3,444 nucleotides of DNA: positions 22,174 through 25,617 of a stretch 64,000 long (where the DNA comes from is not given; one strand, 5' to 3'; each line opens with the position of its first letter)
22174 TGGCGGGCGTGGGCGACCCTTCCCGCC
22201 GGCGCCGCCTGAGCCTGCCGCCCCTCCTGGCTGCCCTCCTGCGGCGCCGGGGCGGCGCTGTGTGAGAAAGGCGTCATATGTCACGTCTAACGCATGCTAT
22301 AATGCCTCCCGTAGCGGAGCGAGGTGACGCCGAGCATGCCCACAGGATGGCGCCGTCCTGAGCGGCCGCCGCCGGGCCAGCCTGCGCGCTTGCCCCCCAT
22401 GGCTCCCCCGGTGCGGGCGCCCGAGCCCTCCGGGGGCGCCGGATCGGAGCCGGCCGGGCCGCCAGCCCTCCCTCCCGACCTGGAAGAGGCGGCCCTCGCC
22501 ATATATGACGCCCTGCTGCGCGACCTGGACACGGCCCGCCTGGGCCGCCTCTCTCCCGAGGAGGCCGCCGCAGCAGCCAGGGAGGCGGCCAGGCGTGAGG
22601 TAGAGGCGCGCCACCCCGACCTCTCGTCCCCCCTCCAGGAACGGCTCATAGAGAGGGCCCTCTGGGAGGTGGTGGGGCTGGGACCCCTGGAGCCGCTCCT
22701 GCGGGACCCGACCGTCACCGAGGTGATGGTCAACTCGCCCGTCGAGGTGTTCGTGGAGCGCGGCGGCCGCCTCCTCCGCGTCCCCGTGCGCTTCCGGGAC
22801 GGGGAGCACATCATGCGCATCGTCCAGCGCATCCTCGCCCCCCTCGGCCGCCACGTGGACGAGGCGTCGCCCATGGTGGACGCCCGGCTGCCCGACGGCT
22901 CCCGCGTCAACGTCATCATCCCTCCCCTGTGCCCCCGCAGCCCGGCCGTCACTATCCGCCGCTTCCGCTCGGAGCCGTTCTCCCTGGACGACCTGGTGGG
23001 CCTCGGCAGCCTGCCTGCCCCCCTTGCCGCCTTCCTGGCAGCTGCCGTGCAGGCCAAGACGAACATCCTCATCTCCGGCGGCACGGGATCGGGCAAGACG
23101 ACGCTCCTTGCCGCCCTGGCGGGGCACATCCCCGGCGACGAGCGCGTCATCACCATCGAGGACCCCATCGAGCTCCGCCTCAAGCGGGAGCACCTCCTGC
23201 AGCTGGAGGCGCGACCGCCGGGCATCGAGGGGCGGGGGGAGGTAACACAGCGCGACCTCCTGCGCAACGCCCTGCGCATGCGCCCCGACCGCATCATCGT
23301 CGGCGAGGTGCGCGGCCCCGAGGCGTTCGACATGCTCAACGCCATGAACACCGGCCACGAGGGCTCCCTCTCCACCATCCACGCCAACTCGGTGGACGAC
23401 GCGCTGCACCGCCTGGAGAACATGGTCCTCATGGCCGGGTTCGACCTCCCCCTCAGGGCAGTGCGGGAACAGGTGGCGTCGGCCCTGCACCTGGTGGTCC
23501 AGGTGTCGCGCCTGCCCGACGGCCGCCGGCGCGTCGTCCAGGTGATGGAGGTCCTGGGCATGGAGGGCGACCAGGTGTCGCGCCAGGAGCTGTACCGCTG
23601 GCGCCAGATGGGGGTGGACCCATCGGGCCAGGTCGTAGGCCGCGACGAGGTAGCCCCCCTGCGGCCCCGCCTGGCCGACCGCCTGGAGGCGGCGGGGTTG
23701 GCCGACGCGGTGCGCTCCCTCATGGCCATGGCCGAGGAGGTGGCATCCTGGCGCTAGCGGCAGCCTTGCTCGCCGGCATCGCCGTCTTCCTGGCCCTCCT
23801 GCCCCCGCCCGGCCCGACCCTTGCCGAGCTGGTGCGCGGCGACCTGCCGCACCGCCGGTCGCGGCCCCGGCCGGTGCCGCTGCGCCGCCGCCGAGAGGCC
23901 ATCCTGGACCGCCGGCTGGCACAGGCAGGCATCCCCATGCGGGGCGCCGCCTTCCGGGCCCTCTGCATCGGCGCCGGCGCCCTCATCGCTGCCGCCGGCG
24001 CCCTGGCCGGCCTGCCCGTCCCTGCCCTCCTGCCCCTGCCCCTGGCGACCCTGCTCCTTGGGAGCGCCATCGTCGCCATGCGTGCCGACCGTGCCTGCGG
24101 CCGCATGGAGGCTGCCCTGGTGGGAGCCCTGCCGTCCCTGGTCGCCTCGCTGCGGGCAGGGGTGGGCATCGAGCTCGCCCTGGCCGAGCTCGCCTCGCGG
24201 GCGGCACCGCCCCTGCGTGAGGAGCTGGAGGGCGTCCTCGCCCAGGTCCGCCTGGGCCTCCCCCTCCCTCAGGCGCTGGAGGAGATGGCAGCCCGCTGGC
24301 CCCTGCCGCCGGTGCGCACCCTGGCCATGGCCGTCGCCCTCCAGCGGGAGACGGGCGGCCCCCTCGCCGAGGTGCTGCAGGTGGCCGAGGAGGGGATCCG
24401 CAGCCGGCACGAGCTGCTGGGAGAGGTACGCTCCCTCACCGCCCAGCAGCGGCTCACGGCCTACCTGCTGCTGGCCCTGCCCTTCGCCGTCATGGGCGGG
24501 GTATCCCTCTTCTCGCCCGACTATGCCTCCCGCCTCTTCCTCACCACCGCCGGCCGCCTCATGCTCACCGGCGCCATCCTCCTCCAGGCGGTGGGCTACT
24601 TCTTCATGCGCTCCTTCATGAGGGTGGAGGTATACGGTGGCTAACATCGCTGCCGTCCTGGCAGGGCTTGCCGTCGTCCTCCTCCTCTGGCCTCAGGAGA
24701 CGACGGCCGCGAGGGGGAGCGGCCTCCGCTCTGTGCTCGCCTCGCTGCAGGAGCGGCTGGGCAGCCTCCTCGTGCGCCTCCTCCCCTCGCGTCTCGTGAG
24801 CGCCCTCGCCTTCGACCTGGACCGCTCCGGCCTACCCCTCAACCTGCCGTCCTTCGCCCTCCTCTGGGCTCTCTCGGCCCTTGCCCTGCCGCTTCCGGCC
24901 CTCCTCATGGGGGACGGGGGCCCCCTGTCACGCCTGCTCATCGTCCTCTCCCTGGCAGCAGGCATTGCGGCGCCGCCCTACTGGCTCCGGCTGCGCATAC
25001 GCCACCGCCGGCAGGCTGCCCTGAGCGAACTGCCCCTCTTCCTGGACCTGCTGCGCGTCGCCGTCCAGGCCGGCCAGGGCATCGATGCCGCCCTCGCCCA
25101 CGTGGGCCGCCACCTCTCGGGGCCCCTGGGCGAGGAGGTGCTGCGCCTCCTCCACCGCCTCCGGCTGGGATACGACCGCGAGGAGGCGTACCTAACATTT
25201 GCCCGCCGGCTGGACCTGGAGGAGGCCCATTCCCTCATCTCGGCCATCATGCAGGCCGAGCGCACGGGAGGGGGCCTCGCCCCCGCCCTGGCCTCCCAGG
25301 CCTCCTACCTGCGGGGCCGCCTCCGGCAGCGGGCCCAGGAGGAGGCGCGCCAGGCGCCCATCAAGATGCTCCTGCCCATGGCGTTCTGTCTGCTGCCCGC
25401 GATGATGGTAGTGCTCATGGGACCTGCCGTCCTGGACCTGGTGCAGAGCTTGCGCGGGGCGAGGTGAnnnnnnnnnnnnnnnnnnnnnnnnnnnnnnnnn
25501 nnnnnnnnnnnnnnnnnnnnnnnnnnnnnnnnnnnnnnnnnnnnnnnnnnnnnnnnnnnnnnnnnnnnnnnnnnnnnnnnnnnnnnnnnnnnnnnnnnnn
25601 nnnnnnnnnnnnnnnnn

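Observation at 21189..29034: Tad/Flp-like secretion ATPase operon inside the same element, followed by a LysM-M23 peptidase and a UvrD-like helicase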

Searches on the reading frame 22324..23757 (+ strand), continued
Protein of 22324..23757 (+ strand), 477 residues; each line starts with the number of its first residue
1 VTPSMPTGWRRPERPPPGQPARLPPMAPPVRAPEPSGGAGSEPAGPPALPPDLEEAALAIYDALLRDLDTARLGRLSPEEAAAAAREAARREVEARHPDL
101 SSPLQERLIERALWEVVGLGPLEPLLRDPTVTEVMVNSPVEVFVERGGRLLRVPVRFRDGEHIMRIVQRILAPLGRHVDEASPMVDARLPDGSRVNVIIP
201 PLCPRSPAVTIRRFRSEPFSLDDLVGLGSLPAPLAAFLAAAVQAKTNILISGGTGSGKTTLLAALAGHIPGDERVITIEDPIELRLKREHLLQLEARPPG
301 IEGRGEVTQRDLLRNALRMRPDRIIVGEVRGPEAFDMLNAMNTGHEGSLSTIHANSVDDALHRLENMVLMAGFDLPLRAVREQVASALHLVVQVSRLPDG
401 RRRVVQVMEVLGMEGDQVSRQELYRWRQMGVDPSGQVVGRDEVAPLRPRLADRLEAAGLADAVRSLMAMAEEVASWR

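Call 50: search_protein_families(library=ncbifam, proteins=[P0193, L007:14677-16122:+, L001:10001-11425:+], max_evalue=1e-40)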
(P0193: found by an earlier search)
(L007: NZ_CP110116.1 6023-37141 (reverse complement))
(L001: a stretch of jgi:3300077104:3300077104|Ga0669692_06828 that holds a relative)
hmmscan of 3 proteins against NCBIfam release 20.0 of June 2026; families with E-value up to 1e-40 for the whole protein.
P0193 (450 aa): 8 families
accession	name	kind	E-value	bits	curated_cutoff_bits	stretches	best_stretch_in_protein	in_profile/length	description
TIGR03819.1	heli_sec_ATPase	hypoth_equivalog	6.8e-103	344.4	373.15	1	61-387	13-339/340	TadA family conjugal transfer-associated ATPase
TIGR02788.1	VirB11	equivalog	1.3e-71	241.1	249.95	1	214-386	133-306/308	P-type DNA transfer ATPase VirB11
NF010475.0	PRK13900.1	equivalog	1.7e-64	218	389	1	214-386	149-322/333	type IV secretion system ATPase VirB11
TIGR02782.1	TrbB_P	equivalog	7.5e-64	215.9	304.55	1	102-393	14-297/303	P-type conjugative transfer ATPase TrbB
NF058587.1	archaellum_moto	equivalog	4.1e-59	200.7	550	1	62-395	110-439/527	archaellum flagellar ATPase motor FlaI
NF010469.0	PRK13894.1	subfamily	2.9e-55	187.9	508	1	102-393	27-311/320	conjugal transfer ATPase TrbB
NF010407.0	PRK13833.1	subfamily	1.8e-46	159.1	499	1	102-392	22-303/323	conjugal transfer protein TrbB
NF010425.0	PRK13851.1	equivalog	1.5e-41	142.4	461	0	213-376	150-315/344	type IV secretion system protein VirB11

L007:14677-16122:+ (481 aa): 7 families
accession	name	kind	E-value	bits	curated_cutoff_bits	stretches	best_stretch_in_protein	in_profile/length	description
TIGR03819.1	heli_sec_ATPase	hypoth_equivalog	2.5e-106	355.7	373.15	1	108-412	37-339/340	TadA family conjugal transfer-associated ATPase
TIGR02788.1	VirB11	equivalog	1.9e-69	234.1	249.95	1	237-411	132-306/308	P-type DNA transfer ATPase VirB11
TIGR02782.1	TrbB_P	equivalog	2e-66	224.4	304.55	1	126-418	14-297/303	P-type conjugative transfer ATPase TrbB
NF058587.1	archaellum_moto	equivalog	1e-63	215.9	550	1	87-444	111-462/527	archaellum flagellar ATPase motor FlaI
NF010475.0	PRK13900.1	equivalog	1.4e-59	201.9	389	1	238-412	149-323/333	type IV secretion system ATPase VirB11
NF010469.0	PRK13894.1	subfamily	6.1e-54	183.5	508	1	126-418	27-311/320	conjugal transfer ATPase TrbB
NF010407.0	PRK13833.1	subfamily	5.5e-50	170.6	499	1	109-419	7-305/323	conjugal transfer protein TrbB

L001:10001-11425:+ (474 aa): 8 families
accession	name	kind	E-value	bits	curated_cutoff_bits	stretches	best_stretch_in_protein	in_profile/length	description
TIGR03819.1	heli_sec_ATPase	hypoth_equivalog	5.2e-106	354.7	373.15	1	75-404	14-338/340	TadA family conjugal transfer-associated ATPase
TIGR02788.1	VirB11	equivalog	3.3e-73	246.4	249.95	1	231-404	133-306/308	P-type DNA transfer ATPase VirB11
TIGR02782.1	TrbB_P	equivalog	2.3e-65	220.9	304.55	1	122-411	17-297/303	P-type conjugative transfer ATPase TrbB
NF010475.0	PRK13900.1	equivalog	1.3e-63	215.1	389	1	231-405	149-323/333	type IV secretion system ATPase VirB11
NF010469.0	PRK13894.1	subfamily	6.2e-57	193.4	508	1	119-414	27-314/320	conjugal transfer ATPase TrbB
NF058587.1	archaellum_moto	equivalog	7.5e-57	193.2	550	1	96-424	127-452/527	archaellum flagellar ATPase motor FlaI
NF010407.0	PRK13833.1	subfamily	3e-47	161.6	499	1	122-417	25-310/323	conjugal transfer protein TrbB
NF010425.0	PRK13851.1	equivalog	1.4e-41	142.5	461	0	230-389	150-310/344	type IV secretion system protein VirB11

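Call 80: search_protein_families(library=padloc, proteins=[L001:3606-4895:+, L001:4898-5590:+, L001:8467-8853:+], max_evalue=0.001)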
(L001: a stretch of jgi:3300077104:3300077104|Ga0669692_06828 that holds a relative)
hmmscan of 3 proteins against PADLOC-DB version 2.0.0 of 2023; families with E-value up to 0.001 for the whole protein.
L001:3606-4895:+ (429 aa): 0 families

L001:4898-5590:+ (230 aa): 0 families

L001:8467-8853:+ (128 aa): 0 families

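Call 81: search_solved_structures(query=window:22324-23757:+, max_evalue=1e-20)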
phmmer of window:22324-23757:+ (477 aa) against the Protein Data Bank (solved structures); distinct sequences matched with E-value up to 1e-20: 9.
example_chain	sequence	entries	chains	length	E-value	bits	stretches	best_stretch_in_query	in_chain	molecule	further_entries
8rjf_A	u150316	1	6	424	3e-115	388.9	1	58-467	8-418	Pilus assembly ATPase CpaF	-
8rkd_E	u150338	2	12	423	3.3e-115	388.8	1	58-464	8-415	Pilus assembly ATPase CpaF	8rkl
9e24_A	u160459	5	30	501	1.1e-110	373.8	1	11-463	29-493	CpaF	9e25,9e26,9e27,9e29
2oap_1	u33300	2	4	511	1.4e-48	169.1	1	54-371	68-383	Type II secretion system protein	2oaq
2gza_A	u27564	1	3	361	2.5e-42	148.5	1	234-403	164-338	Type IV secretion system protein VirB11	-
4ii7_A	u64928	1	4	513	2e-37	132.3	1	106-411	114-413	FlaI ATPase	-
4ihq_A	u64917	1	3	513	1.4e-36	129.6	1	106-411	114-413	FlaI ATPase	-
6bge_A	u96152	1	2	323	6.4e-30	107.6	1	126-369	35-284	VirB11-like protein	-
1g6o_A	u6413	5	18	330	6.5e-30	107.6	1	126-369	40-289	CAG-ALPHA | virB11 homolog | Cag-alfa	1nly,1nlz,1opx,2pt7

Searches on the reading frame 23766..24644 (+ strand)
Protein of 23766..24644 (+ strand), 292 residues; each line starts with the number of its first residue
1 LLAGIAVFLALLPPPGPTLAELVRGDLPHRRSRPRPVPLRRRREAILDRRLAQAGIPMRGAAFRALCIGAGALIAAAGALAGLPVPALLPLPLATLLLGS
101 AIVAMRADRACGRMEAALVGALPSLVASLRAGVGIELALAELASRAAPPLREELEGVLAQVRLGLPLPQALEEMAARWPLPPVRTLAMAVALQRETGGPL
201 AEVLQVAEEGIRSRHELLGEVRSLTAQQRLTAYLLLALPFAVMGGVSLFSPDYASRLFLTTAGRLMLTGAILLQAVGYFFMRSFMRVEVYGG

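Call 6: search_protein_families(library=pfam, proteins=[window:23766-24644:+], max_evalue=0.01)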
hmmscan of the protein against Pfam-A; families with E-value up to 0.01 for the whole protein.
window:23766-24644:+ (292 aa): 1 family
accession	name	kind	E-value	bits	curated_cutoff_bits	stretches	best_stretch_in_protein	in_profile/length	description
PF00482.28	T2SSF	-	2.2e-17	63.6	25.2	1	124-245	4-122/125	Type II secretion system (T2SS), protein F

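Call 28: search_protein_families(library=ncbifam, proteins=[window:23766-24644:+], max_evalue=0.001)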
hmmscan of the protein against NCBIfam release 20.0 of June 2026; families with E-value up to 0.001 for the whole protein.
window:23766-24644:+ (292 aa): 0 families

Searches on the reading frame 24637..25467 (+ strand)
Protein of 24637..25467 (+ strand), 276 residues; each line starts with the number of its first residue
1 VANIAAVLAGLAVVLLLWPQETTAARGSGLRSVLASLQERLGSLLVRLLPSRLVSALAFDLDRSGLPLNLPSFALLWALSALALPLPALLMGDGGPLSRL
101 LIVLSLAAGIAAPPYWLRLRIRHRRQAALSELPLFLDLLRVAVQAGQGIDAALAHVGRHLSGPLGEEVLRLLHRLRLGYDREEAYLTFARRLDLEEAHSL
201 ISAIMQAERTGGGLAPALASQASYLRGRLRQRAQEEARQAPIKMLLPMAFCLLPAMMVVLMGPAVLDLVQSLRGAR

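Call 6: search_protein_families(library=pfam, proteins=[window:24637-25467:+], max_evalue=0.01)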
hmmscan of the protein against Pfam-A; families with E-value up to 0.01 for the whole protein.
window:24637-25467:+ (276 aa): 1 family
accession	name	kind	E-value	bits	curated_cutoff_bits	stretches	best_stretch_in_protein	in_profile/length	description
PF00482.28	T2SSF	-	8.1e-21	74.7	25.2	1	135-261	1-124/125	Type II secretion system (T2SS), protein F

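Call 28: search_protein_families(library=ncbifam, proteins=[window:24637-25467:+], max_evalue=0.001)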
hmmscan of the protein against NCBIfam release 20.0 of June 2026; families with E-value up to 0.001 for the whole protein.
window:24637-25467:+ (276 aa): 0 families

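Call 41: find_homologous_proteins(query=window:24637-25467:+, max_evalue=0.00001)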
Query window:24637-25467:+ (276 aa): 52 proteins with E <= 0.00001 among 8000 candidates.
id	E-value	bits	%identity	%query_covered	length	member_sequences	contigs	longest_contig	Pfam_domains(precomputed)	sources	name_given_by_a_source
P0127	7.2e-162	555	100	100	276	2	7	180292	PF00482.29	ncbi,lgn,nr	ncbi:hypothetical protein HRbin24_00029 [bacterium HR24]|nr:type II secretion system F family protei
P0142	1.7e-152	524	95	100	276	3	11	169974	PF00482.29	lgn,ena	-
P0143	7.2e-100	352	68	93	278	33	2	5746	PF00482.29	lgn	-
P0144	5.7e-96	339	67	100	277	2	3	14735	PF00482.29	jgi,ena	-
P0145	8.0e-96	338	65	100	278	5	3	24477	PF00482.29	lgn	-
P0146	1.1e-92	328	63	100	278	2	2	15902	PF00482.29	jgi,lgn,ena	-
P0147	3.1e-90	320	67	89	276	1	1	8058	PF00482.29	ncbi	-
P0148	9.7e-88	312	61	100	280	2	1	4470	PF00482.29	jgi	jgi:tight adherence protein C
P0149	4.3e-27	113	36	87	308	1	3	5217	PF00482.29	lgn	-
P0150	2.7e-26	111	41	58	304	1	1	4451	PF00482.29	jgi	-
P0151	5.6e-26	110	33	87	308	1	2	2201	PF00482.29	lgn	-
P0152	5.9e-24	103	36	62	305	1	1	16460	PF00482.29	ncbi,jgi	jgi:tight adherence protein C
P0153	3.6e-22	97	33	66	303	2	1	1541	PF00482.29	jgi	jgi:tight adherence protein C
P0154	1.6e-16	79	43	42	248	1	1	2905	PF00482.29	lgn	-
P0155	1.7e-16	79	41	54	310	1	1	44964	PF00482.29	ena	-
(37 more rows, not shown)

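Call 42: find_encoding_contigs(protein=P0145, flank=10000, max_places=2)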
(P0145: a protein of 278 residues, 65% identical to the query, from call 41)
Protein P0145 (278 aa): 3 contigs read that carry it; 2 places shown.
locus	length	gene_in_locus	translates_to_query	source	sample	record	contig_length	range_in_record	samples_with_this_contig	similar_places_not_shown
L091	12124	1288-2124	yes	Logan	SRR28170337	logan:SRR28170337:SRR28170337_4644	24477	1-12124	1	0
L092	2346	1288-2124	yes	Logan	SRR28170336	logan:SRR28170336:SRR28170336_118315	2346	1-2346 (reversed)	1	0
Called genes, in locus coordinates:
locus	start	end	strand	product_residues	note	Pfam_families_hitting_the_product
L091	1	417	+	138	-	?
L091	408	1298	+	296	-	PF00482:T2SSF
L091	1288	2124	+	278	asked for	PF00482:T2SSF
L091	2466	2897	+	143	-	-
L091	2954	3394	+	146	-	-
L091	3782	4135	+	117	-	-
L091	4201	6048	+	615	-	PF00353:HemolysinCabind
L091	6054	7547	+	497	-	PF00717:Peptidase_S24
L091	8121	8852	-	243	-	-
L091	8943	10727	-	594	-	PF01978:TrmB (faint), PF13545:HTH_Crp_2 (faint), PF13814:Replic_Relax (weak)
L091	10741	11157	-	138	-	-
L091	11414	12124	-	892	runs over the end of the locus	PF02534:T4SS-DNA_transf, PF12696:TraG-D_C (weak)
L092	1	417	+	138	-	?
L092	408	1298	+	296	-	PF00482:T2SSF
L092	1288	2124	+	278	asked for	PF00482:T2SSF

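Call 43: find_encoding_contigs(protein=P0146, flank=10000, max_places=2)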
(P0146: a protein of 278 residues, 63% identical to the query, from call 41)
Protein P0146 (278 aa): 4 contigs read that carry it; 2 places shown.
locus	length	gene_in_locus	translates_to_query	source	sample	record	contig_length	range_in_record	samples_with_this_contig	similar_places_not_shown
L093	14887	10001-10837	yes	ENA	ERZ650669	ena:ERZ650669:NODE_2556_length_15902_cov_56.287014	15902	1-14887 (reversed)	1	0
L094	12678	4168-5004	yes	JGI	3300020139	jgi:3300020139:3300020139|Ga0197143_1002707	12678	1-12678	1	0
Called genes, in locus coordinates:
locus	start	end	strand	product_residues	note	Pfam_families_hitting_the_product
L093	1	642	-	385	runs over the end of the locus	PF14659:Phage_int_SAM_3, PF22022:Phage_int_M, PF00589:Phage_integrase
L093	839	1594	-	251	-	-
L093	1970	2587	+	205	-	PF13384:HTH_23 (faint), PF13411:MerR_1 (faint), PF12728:HTH_17, PF00376:MerR (weak)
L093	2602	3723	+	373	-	-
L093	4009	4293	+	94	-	-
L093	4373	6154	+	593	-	PF00270:DEAD (faint), PF04851:ResIII (weak)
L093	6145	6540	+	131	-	-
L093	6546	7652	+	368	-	PF01656:CbiA, PF02374:ArsA_ATPase (faint), PF06564:CBP_BcsQ (faint), PF10609:ParA (weak), PF13614:AAA_31 (faint)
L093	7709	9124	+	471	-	PF00437:T2SSE, PF27713:UCP018868 (weak)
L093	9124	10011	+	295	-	PF00482:T2SSF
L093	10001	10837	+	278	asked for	PF00482:T2SSF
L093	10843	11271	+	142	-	-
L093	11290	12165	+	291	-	PF01476:LysM (weak), PF01551:Peptidase_M23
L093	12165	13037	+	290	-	PF00270:DEAD (weak), PF00580:UvrD-helicase, PF13245:AAA_19 (weak), PF13604:AAA_30 (weak)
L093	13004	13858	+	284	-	PF13361:UvrD_C (weak), PF13538:UvrD_C_2 (faint)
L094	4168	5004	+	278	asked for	PF00482:T2SSF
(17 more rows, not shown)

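Call 54: find_related_loci(query=window:24637-25467:+, collection=viral_contigs, flank=10000)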
Query window:24637-25467:+ (276 aa) in viral_contigs; peptide patterns used: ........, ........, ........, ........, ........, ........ (x = any residue, [..] = any of these).
27 stretches matched a pattern, but none encodes a relative of the query by tblastn (E <= 1e-3).

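Call 56: find_related_loci(query=A1, collection=metagenome_contigs, flank=10000)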
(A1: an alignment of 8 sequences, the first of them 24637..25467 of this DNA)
Query A1 (276 aa) in metagenome_contigs; peptide patterns used: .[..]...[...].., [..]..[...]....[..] (x = any residue, [..] = any of these).
600 stretches matched a pattern (row limit reached: there are more); 410 encode a relative of the query (tblastn E <= 1e-3); the best 80 are kept; 80 distinct loci.
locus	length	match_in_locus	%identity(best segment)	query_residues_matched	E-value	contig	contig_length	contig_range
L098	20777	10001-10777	96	18-276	1e-128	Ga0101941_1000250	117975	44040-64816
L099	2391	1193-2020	67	2-276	5e-98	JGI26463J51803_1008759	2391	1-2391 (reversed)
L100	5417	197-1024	67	2-276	3e-94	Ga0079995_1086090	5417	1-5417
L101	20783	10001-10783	67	17-276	4e-89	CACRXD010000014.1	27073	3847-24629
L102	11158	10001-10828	66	2-276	2e-80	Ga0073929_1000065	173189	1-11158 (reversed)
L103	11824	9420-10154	35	33-272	1e-40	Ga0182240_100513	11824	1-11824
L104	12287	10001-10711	35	41-271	4e-40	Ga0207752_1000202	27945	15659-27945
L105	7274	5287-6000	34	40-271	1e-39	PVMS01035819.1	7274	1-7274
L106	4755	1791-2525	34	33-271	2e-39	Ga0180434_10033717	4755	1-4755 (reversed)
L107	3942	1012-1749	35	33-271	1e-38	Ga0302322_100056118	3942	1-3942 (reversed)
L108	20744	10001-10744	37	33-274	9e-39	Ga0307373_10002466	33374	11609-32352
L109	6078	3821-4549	37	33-271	2e-38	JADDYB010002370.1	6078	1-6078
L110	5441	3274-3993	35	33-266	3e-38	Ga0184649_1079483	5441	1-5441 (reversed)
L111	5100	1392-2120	35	33-269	1e-37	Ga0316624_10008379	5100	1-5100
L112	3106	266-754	42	109-271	7e-38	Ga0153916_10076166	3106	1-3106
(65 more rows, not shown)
